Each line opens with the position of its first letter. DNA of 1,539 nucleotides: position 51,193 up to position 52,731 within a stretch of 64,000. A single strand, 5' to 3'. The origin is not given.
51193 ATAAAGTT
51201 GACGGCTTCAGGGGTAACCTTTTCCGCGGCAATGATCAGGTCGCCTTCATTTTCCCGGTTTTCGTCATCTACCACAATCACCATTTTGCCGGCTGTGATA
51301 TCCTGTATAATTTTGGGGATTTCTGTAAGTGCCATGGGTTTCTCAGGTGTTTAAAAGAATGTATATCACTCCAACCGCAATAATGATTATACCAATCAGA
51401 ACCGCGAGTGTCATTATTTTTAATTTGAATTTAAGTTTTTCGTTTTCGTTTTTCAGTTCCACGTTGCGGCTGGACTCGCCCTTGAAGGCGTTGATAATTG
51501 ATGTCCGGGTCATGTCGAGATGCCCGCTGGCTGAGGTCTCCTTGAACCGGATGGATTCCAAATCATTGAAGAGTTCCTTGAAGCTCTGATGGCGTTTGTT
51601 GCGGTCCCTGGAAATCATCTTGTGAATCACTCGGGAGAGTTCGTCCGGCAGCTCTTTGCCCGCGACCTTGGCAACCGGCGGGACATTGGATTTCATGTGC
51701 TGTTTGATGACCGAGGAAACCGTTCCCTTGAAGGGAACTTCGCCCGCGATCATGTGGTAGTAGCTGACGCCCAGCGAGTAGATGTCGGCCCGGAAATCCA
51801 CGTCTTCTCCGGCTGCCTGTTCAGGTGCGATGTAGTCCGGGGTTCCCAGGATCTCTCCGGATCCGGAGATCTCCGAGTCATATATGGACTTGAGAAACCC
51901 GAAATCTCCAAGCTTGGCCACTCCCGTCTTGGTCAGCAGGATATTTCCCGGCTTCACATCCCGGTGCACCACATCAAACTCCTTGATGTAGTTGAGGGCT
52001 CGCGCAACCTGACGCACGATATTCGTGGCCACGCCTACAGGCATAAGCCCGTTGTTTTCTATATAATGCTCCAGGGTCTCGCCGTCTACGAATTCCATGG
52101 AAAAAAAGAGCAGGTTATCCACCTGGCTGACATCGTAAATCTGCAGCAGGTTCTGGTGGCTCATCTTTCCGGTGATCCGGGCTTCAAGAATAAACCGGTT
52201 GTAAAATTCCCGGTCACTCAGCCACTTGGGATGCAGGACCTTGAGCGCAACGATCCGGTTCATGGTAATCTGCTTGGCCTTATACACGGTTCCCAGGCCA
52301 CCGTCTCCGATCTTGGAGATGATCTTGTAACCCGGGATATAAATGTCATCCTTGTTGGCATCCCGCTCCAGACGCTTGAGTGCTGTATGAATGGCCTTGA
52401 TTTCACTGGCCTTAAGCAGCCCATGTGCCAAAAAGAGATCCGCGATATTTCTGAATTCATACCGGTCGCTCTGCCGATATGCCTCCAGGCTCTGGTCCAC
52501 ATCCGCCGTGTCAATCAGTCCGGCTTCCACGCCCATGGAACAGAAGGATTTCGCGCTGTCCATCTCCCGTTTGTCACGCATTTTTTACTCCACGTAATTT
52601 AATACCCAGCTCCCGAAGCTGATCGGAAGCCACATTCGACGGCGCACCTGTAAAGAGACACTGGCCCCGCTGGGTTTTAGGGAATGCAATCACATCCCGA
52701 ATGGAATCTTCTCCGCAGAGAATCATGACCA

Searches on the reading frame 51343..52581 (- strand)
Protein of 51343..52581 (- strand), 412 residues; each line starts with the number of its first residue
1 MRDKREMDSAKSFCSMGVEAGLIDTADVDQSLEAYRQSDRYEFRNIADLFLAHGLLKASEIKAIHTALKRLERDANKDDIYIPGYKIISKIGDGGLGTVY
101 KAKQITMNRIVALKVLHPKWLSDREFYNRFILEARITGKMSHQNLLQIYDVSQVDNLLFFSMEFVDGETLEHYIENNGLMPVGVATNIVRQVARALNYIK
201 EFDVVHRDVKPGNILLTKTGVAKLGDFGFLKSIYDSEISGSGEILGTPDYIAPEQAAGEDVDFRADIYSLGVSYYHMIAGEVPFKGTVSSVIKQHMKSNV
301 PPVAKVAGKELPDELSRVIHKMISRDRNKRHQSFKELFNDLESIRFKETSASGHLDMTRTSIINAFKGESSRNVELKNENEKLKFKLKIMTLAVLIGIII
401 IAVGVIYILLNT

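Call 63: search_protein_families(library=pfam, proteins=[window:51343-52581:-], max_evalue=0.001)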
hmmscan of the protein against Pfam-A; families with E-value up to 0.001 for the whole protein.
window:51343-52581:- (412 aa): 4 families
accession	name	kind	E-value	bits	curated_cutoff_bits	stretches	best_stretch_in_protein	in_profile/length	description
PF00069.31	Pkinase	-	8.1e-52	176.6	31.7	1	85-336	1-256/263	Protein kinase domain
PF07714.23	PK_Tyr_Ser-Thr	-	7.2e-34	117.7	23.1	1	86-341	2-258/258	Protein tyrosine and serine/threonine kinase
PF03109.22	ABC1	-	1.3e-08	34.7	22.9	1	161-235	146-219/244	ABC1 atypical kinase-like domain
PF14531.12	Kinase-like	-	4.1e-07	30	25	1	144-330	113-289/289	Kinase-like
